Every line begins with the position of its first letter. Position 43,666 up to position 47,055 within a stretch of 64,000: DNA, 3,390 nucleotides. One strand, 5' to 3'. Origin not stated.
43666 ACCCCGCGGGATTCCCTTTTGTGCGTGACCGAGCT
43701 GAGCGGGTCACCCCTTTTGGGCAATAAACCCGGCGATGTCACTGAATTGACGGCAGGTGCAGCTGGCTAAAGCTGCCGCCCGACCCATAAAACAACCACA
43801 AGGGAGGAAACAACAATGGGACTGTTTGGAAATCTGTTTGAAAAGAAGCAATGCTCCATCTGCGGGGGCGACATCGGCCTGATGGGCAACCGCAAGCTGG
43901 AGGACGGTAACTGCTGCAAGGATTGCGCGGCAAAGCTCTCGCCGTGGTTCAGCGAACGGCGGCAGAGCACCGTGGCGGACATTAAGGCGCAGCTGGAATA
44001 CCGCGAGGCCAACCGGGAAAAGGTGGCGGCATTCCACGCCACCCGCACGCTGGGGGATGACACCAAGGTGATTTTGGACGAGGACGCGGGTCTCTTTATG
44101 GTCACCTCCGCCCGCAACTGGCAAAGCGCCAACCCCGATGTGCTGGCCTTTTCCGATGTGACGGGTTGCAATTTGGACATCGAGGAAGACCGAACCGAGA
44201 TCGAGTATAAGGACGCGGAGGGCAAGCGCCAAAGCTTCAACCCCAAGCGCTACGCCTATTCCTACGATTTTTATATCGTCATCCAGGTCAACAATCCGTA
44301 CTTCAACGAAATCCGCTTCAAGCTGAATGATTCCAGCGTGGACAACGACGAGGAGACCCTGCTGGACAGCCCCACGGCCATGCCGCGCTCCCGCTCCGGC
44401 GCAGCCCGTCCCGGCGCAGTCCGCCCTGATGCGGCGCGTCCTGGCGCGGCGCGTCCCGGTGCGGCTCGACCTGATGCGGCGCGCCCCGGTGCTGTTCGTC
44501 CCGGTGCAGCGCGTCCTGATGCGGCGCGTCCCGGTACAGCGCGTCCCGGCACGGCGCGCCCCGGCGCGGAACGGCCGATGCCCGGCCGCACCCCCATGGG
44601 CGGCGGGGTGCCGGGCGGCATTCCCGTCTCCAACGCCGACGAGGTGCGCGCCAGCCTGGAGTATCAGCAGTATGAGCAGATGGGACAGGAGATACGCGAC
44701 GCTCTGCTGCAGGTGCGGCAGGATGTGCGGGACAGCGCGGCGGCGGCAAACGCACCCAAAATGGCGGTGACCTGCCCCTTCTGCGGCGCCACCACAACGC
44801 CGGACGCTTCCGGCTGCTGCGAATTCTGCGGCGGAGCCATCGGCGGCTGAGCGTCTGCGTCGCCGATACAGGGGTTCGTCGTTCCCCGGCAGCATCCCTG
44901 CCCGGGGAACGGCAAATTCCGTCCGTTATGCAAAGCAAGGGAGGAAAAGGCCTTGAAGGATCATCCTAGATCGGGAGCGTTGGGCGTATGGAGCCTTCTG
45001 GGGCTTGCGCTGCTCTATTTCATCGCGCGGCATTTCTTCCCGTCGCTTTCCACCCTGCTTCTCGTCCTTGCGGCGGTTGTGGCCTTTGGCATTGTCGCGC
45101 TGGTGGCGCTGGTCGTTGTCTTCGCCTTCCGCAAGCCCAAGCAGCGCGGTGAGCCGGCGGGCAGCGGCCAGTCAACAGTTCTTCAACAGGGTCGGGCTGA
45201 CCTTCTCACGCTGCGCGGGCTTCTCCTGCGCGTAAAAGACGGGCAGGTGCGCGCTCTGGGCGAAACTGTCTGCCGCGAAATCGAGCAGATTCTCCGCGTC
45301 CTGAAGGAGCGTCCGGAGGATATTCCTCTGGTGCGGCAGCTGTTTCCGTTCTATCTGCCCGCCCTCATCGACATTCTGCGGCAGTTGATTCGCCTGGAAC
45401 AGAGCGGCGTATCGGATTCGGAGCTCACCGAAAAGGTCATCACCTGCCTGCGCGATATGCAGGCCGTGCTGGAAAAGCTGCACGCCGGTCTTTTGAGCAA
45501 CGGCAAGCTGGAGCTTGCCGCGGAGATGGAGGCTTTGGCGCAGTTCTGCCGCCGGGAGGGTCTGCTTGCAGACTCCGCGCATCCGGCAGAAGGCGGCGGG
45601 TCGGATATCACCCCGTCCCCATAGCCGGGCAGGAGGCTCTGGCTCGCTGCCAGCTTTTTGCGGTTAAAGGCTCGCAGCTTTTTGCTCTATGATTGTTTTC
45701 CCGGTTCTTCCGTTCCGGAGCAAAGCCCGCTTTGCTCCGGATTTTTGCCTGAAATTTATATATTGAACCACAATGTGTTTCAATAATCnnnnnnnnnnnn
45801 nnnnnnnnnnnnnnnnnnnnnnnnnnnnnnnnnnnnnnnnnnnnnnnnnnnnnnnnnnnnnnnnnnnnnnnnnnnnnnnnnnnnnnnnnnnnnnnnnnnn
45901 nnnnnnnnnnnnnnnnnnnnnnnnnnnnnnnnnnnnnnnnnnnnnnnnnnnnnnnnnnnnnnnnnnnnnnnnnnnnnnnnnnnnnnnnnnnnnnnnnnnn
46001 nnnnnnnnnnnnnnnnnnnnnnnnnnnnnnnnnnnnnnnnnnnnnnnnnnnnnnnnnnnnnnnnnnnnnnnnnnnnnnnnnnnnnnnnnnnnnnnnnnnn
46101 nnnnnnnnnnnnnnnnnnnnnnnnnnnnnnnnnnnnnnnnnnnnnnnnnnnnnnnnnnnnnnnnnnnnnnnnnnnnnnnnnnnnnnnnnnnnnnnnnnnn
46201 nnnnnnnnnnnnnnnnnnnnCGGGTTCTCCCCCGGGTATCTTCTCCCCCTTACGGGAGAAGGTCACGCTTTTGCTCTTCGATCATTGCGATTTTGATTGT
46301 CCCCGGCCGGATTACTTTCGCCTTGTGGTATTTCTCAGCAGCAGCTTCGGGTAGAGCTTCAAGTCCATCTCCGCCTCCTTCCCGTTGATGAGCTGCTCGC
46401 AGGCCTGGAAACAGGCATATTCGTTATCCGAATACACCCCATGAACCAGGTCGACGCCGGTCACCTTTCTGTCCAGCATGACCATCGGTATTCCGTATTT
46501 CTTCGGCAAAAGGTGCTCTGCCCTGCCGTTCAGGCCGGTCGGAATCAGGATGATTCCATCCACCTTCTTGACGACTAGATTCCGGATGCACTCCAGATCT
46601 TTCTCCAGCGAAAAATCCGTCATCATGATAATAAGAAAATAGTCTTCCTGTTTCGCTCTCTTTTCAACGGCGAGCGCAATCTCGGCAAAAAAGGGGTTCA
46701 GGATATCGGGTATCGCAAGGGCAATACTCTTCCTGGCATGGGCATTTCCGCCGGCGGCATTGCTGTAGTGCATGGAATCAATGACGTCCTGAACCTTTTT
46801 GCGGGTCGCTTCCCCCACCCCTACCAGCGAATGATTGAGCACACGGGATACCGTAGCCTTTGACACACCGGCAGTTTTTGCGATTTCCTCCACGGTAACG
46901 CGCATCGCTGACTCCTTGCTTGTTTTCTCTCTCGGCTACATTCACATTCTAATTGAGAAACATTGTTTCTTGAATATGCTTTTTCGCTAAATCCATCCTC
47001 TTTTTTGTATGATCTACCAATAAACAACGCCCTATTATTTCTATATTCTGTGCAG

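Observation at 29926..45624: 16-gene co-directional envelope locus built on a split YdjI/YdjG/YdjH-like triad (SPFH, Zn-ribbon, TPM) and packed with lineage-specific lipoproteins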

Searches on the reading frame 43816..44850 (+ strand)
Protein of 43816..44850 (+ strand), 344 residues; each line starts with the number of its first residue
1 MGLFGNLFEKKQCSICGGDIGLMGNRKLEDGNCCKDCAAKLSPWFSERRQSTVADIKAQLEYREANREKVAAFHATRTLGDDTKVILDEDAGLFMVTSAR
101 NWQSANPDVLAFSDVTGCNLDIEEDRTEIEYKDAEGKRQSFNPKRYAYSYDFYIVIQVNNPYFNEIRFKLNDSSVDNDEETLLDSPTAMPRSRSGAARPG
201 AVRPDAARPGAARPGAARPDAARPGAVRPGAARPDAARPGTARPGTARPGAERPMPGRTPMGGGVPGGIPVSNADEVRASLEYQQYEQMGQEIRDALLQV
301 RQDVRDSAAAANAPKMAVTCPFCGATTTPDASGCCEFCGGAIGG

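Call 5: search_protein_families(library=pfam, max_evalue=0.01, proteins=[window:43816-44850:+])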
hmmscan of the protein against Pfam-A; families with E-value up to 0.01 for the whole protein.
window:43816-44850:+ (344 aa): 2 families
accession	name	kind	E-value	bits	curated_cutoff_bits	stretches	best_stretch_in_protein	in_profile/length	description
PF14471.11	DUF4428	-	2.5e-15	56.5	27.8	1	12-58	1-50/51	Domain of unknown function (DUF4428)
PF02095.21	Extensin_1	-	0.0072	16.6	105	1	196-254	66-124/171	Extensin-like protein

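Call 33: find_homologous_proteins(query=window:43816-44850:+, max_evalue=0.00001)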
Query window:43816-44850:+ (344 aa): 3870 proteins with E <= 0.00001 among 6513 candidates; the best 120 are listed.
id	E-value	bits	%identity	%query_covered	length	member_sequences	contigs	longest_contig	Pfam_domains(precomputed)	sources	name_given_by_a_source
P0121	2.6e-231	785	100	100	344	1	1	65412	PF14471.12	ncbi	-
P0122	6.2e-180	616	79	100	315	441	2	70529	PF14471.12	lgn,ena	-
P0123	1.0e-175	602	77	100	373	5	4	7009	PF14471.12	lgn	-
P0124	2.6e-167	575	79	100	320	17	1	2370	PF14471.12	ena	-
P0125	1.5e-166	572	77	99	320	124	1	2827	PF14471.12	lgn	-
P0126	1.4e-161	556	76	100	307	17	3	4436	PF14471.12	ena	-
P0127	4.5e-158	544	79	93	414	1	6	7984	PF14471.12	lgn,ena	-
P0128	2.0e-157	542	73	100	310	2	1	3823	PF14471.12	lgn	-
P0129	3.3e-157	541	72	100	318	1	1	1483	PF14471.12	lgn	-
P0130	7.2e-157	540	72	100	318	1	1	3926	PF14471.12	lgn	-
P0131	6.7e-154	531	71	100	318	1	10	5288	PF14471.12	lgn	-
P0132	8.9e-151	520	69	100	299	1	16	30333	PF14471.12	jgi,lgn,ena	jgi:hypothetical protein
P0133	9.4e-151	520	70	100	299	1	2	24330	PF14471.12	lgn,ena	-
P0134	1.4e-150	520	72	100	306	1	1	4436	PF14471.12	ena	-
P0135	1.7e-150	519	63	100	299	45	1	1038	PF14471.12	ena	-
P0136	2.0e-150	519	70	100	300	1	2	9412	PF14471.12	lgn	-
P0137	2.2e-150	519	69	100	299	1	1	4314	PF14471.12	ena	-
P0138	3.3e-150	518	69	100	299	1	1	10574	PF14471.12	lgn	-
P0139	6.7e-150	517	69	100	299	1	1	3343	PF14471.12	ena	-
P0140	8.5e-149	514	62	100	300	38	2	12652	PF14471.12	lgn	-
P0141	9.2e-149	514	69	100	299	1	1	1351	PF14471.12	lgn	-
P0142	9.9e-149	514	69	100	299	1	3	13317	PF14471.12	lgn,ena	-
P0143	1.4e-148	513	68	99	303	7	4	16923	PF14471.12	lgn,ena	-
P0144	3.9e-148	512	69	100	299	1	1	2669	PF14471.12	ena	-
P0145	6.3e-148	511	69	100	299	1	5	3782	PF14471.12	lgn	-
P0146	1.2e-147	510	68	99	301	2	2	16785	PF14471.12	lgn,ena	-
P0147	1.2e-147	510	68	100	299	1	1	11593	PF14471.12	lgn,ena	-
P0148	6.6e-147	508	69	100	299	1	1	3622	PF14471.12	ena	-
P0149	1.1e-146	507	69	98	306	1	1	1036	PF14471.12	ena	-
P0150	2.2e-146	506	68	99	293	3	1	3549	PF14471.12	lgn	-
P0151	6.8e-146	504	68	100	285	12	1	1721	PF14471.12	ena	-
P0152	1.4e-144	500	67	100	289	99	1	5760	PF14471.12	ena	-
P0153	6.3e-144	498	66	100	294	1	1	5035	PF14471.12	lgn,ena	-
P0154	8.0e-143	494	67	100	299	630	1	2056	PF14471.12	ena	-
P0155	1.2e-142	494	80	55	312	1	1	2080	PF14471.12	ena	-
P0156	1.7e-141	490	77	59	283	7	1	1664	PF14471.12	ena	-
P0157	1.9e-141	490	67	100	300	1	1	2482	PF14471.12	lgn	-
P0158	4.4e-141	488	67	100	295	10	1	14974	PF14471.12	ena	-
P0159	7.3e-141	488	67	99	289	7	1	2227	PF14471.12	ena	-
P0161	5.2e-140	485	79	58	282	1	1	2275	PF14471.12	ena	-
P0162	4.0e-139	482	80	56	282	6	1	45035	PF14471.12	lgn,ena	-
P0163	1.5e-138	480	66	100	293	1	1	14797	PF14471.12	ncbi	-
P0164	3.8e-138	479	78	59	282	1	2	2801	PF14471.12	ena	-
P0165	4.6e-138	478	80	53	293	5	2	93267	PF14471.12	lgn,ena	-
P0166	1.3e-137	477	66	100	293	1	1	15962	PF14471.12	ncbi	-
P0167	1.8e-137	476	68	100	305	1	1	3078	PF14471.12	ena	-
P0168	2.2e-137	476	78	55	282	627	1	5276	PF14471.12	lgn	-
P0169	2.4e-137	476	68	94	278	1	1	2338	PF14471.12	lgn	-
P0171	5.0e-137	475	63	100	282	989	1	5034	PF14471.12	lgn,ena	-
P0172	7.6e-137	474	62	100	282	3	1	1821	PF14471.12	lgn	-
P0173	7.8e-137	474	62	100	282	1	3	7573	PF14471.12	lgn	-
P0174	1.2e-136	474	63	100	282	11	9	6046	PF14471.12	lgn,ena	-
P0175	1.5e-136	474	67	100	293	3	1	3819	PF14471.12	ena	-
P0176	1.7e-136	473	62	100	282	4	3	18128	PF14471.12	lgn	-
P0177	2.7e-136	473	67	100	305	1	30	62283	PF14471.12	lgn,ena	-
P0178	3.3e-136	472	79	55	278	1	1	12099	PF14471.12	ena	-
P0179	4.5e-136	472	80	55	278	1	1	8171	PF14471.12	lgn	-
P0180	5.2e-136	472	66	100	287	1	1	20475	PF14471.12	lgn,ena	-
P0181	7.0e-136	471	67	100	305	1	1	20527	PF14471.12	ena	-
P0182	9.0e-136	471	79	55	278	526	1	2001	PF14471.12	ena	-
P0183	9.2e-136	471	79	55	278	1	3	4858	PF14471.12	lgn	-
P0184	1.0e-135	471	76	59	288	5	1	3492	PF14471.12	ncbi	-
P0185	1.1e-135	471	67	100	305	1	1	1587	PF14471.12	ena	-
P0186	1.2e-135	471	79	55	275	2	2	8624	PF14471.12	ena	-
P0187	1.3e-135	470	77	55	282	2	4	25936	PF14471.12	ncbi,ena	-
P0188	1.4e-135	470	79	55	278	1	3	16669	PF14471.12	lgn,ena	-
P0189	1.7e-135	470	79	55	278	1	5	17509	PF14471.12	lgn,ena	-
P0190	1.8e-135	470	77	57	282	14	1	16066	PF14471.12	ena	-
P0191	1.9e-135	470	66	100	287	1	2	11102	PF14471.12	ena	-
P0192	1.9e-135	470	74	61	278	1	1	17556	PF14471.12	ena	-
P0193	2.2e-135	470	65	100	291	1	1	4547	PF14471.12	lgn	-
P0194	2.6e-135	469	66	100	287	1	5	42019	PF14471.12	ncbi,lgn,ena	-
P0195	2.7e-135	469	76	60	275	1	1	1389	PF14471.12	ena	-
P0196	3.2e-135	469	65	100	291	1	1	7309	PF14471.12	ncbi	-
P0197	3.3e-135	469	78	55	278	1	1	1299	PF14471.12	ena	-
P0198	3.5e-135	469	79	55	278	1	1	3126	PF14471.12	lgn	-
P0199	3.7e-135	469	78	55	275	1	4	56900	PF14471.12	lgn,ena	-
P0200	4.6e-135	469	79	55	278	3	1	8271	PF14471.12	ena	-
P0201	4.9e-135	468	78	55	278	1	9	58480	PF14471.12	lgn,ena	-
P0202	4.9e-135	468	79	55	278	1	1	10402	PF14471.12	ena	-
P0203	5.6e-135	468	75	59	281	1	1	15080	PF14471.12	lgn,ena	-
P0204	5.9e-135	468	62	100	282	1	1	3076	PF14471.12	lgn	-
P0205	6.2e-135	468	78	55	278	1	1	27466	PF14471.12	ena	-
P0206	6.5e-135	468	66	100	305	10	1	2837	PF14471.12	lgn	-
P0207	7.0e-135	468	78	55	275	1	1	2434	PF14471.12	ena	-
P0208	7.2e-135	468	79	55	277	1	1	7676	PF14471.12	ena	-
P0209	9.0e-135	468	64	100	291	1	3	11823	PF14471.12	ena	-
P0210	9.5e-135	468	78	57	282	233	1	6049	PF14471.12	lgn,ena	-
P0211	9.5e-135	468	78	55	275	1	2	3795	PF14471.12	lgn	-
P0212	9.6e-135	468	79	55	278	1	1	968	PF14471.12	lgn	-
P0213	9.6e-135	468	79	55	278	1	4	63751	PF14471.12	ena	-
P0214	1.0e-134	467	79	55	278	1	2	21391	PF14471.12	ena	-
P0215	1.1e-134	467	78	55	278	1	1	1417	PF14471.12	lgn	-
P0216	1.1e-134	467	79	55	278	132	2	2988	PF14471.12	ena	-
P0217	1.3e-134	467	79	55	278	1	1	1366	PF14471.12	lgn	-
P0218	1.4e-134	467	78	55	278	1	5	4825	PF14471.12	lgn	-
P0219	1.5e-134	467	80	54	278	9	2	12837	PF14471.12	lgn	-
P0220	1.6e-134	467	74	60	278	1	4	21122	PF14471.12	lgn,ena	-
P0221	1.8e-134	467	78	55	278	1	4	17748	PF14471.12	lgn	-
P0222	1.8e-134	467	64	100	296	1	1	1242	PF14471.12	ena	-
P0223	2.2e-134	466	75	60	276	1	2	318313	PF14471.12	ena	-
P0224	2.2e-134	466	79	55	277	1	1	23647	PF14471.12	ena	-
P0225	2.7e-134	466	75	60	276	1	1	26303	PF14471.12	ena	-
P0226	3.3e-134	466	77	57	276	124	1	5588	PF14471.12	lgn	-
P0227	3.5e-134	466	79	55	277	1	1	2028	PF14471.12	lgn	-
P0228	3.6e-134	466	75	60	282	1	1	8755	PF14471.12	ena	-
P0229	3.8e-134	466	75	60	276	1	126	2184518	PF14471.12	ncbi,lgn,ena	-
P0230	4.1e-134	465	75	60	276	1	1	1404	PF14471.12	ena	-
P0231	4.6e-134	465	78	55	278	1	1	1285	PF14471.12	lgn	-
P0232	4.6e-134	465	64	100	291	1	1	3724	PF14471.12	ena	-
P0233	4.7e-134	465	75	60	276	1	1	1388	PF14471.12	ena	-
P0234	4.8e-134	465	75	60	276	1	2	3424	PF14471.12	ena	-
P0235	4.8e-134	465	79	55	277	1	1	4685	PF14471.12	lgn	-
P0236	4.8e-134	465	81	53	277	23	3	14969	PF14471.12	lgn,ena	-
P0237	4.8e-134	465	80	54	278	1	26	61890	PF14471.12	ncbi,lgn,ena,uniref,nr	ncbi:DUF4428 domain-containing protein [uncultured Flavonifractor sp.]|uniref:DUF4428 domain-contain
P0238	4.8e-134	465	80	54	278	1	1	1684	PF14471.12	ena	-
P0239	5.0e-134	465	78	55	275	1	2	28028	PF14471.12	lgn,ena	-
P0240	5.1e-134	465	62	100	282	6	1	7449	PF14471.12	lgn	-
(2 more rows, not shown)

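Call 35: find_encoding_contigs(protein=P0229, flank=10000, max_places=2)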
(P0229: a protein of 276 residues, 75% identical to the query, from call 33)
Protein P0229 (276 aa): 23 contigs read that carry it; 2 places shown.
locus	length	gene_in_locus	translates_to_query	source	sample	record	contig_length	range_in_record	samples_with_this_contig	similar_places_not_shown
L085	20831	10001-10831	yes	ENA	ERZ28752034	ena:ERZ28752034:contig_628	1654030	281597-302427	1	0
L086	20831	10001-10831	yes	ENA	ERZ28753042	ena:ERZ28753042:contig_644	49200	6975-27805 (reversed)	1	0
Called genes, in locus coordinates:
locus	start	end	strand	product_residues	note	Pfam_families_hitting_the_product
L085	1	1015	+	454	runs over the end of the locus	PF01547:SBP_bac_1, PF13416:SBP_bac_8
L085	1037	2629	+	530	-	PF00196:GerE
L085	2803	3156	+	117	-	-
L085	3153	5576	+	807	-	PF16927:HisKA_7TM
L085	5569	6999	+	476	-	-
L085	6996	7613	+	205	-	PF00072:Response_reg, PF00196:GerE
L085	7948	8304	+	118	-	-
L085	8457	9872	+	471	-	PF13421:Band_7_1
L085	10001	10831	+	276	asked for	PF14471:DUF4428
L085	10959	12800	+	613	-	PF16729:DUF5067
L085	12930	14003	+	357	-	-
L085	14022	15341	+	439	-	PF04536:TPM_phosphatase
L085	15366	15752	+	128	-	-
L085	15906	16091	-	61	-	-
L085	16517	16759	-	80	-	-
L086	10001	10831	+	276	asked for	PF14471:DUF4428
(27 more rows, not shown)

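Call 41: search_protein_families(library=ncbifam, max_evalue=0.01, proteins=[window:43816-44850:+])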
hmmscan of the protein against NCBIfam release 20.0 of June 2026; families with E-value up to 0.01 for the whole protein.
window:43816-44850:+ (344 aa): 0 families

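Call 43: predict_structure(alignment_id=A2)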
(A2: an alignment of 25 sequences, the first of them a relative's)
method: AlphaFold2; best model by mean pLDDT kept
length: 344 residues; sequences in the alignment: 25
mean_pLDDT: 50.4   pTM: 0.34
mean pLDDT of the five models: 50.4, 49.6, 45.4, 44.9, 43.1
residues with pLDDT >= 90: 0; 70-90: 77; 50-70: 75; < 50: 192
segments of 3 or more residues with pLDDT < 50: 1-7, 44-48, 112-133, 138-168, 173-278, 300-305, 307-314
pLDDT, mean of each block of 10 residues (from residue 1): 50 81 68 80 54 76 79 70 60 65 71 41 32 49 34 43 44 40 29 30 31 32 31 31 31 32 29 46 54 53 47 56 71 70 58
secondary structure, 60 per line:
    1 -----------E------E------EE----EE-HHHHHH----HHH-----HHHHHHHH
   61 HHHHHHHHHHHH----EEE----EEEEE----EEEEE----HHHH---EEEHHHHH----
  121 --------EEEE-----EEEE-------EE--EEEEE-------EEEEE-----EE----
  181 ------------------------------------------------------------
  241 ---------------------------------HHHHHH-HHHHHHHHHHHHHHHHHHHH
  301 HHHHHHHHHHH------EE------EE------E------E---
elements in order: H35-40 H53-72 E77-79 E84-88 E93-97 H102-105 E109-111 H112-116 E129-132 E138-141 E153-157 E165-169 H274-279 H281-311

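Call 45: search_solved_structures(query=A2, max_evalue=1)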
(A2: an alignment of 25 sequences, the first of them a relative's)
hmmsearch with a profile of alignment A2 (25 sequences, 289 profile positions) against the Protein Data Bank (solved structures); distinct sequences matched with E-value up to 1: 2.
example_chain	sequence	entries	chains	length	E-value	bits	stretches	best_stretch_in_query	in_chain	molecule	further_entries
7nfx_t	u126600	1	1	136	0.049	16.1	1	208-276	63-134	Signal recognition particle 14 kDa protein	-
8eho_A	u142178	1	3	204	0.88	12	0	246-282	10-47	Papain-like protease 2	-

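Call 64: find_encoding_contigs(protein=P0237, flank=10000, max_places=1)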
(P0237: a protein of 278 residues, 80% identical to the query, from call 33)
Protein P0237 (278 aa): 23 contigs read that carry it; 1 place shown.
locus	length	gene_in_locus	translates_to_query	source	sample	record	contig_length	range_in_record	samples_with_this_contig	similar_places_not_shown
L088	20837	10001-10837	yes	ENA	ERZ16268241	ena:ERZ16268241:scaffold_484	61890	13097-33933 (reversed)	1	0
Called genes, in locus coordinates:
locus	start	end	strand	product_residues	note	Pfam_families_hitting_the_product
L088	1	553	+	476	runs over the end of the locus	PF02518:HATPase_c (faint)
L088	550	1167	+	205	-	PF00072:Response_reg, PF00196:GerE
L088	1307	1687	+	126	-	-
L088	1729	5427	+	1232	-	PF02368:Big_2, PF26918:Ig_Eae (weak), PF22359:Big-like, PF00395:SLH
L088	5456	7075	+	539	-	PF00395:SLH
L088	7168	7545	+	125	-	-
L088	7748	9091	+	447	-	PF13421:Band_7_1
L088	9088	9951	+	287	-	-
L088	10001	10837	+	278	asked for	PF14471:DUF4428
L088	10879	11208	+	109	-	PF18692:DUF5640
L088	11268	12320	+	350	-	PF16729:DUF5067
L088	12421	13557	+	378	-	-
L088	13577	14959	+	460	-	PF04536:TPM_phosphatase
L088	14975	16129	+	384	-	-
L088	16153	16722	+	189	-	PF22043:DUF6935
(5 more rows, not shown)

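Call 65: find_encoding_contigs(protein=P0177, flank=10000, max_places=1)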
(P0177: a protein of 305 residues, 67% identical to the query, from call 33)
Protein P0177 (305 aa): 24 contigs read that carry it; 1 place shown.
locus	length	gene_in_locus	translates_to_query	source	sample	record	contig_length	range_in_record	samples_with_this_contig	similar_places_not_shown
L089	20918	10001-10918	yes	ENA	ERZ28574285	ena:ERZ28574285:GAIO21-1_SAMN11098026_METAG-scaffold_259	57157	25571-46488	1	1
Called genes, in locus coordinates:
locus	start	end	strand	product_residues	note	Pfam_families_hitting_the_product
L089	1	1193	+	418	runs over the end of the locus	-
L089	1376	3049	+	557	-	PF16927:HisKA_7TM (weak)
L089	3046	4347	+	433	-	-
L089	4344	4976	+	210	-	PF00072:Response_reg, PF04967:HTH_10 (faint), PF00196:GerE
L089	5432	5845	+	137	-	-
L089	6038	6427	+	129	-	-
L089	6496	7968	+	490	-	PF07675:Cleaved_Adhesin, PF00395:SLH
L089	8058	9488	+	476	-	PF13421:Band_7_1, PF07282:Cas12f1-like_TNB (faint), PF12773:DZR (faint), PF13248:Zn_ribbon_3 (faint)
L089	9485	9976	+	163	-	-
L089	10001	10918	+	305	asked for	PF14471:DUF4428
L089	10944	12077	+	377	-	PF03966:Trm112p (weak), PF08271:Zn_Ribbon_TF (faint)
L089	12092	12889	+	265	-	PF04536:TPM_phosphatase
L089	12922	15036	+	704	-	PF13240:Zn_Ribbon_1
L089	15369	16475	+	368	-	-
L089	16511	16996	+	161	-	PF22043:DUF6935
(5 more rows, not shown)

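Call 66: search_protein_families(library=padloc, max_evalue=0.001, proteins=[window:43816-44850:+])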
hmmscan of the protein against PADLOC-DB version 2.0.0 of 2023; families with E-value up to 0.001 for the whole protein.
window:43816-44850:+ (344 aa): 0 families

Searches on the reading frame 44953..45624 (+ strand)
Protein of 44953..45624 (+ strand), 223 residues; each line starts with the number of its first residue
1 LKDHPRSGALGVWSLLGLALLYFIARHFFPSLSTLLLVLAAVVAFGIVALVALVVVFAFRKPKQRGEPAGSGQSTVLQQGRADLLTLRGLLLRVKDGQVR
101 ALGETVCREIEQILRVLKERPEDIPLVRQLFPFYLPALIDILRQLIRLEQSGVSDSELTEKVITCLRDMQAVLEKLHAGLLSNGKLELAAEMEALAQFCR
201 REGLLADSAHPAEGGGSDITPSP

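Call 5: search_protein_families(library=pfam, max_evalue=0.01, proteins=[window:44953-45624:+])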
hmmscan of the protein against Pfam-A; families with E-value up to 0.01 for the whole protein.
window:44953-45624:+ (223 aa): 1 family
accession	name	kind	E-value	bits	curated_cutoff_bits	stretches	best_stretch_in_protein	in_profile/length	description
PF10112.14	Halogen_Hydrol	-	2.4e-11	44.4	29.8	1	31-194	16-190/191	5-bromo-4-chloroindolyl phosphate hydrolysis protein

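Call 66: search_protein_families(library=padloc, max_evalue=0.001, proteins=[window:44953-45624:+])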
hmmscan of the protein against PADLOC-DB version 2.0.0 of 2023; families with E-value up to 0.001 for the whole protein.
window:44953-45624:+ (223 aa): 0 families

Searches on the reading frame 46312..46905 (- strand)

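Call 9: search_protein_families(library=pfam, max_evalue=0.001, proteins=[window:46312-46905:-])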
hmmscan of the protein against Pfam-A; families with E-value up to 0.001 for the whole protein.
window:46312-46905:- (197 aa): 4 families
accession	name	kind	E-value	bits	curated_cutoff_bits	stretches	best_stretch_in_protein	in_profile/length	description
PF00356.27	LacI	-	6e-14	52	27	1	4-48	1-44/46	Bacterial regulatory proteins, lacI family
PF00532.27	Peripla_BP_1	-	1.4e-07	31.8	22.2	1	60-174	3-117/281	Periplasmic binding proteins and sugar binding domain of LacI family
PF13407.12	Peripla_BP_4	-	0.00021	21.3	35.1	1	61-173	1-115/258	Periplasmic binding protein domain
PF12116.14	SpoIIID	-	0.00078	19.9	27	0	2-57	19-75/82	Stage III sporulation protein D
